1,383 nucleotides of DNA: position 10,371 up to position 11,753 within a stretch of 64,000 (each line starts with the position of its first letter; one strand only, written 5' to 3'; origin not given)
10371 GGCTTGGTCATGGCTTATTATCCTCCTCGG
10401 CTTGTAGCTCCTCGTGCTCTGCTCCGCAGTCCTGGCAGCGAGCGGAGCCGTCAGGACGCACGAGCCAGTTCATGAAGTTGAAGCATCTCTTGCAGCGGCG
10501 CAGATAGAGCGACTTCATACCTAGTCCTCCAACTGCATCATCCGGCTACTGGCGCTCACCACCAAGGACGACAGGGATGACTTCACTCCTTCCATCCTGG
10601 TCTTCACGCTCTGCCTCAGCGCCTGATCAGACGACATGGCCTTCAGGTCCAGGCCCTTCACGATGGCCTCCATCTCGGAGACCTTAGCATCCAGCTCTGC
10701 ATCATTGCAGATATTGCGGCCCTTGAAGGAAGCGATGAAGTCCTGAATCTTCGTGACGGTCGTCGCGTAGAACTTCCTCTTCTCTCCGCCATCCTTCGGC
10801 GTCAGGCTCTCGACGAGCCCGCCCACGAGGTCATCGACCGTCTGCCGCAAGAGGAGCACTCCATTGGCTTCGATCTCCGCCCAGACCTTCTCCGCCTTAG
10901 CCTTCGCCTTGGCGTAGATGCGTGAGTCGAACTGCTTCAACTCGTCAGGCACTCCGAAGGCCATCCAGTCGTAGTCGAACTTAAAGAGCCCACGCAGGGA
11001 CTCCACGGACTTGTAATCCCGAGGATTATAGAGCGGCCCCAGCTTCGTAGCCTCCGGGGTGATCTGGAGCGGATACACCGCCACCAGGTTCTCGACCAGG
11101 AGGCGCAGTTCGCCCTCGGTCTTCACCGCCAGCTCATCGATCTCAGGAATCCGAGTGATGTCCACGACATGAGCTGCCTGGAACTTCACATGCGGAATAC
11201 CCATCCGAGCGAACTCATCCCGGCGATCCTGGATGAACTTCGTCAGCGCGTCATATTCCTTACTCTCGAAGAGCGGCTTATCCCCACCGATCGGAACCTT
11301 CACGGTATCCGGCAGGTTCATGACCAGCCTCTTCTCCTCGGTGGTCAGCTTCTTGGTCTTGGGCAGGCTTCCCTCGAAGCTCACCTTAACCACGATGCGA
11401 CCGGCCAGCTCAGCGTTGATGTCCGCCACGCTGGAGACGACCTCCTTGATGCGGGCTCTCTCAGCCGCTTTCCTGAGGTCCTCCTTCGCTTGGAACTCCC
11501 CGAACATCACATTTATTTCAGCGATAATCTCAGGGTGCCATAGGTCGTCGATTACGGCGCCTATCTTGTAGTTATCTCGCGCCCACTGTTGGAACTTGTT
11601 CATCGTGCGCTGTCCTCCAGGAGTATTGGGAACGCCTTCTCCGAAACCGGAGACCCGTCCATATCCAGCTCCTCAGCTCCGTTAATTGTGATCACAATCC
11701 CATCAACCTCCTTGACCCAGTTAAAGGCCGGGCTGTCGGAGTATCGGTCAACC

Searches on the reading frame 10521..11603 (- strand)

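Call 54: search_protein_families(library=pfam, proteins=[window:10521-11603:-], max_evalue=0.01)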
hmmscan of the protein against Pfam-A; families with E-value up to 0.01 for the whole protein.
window:10521-11603:- (360 aa): 1 family
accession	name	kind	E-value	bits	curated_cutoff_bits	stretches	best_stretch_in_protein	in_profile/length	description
PF05008.21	V-SNARE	-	0.0027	18.6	25.9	1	303-347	40-84/92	Vesicle transport v-SNARE protein N-terminus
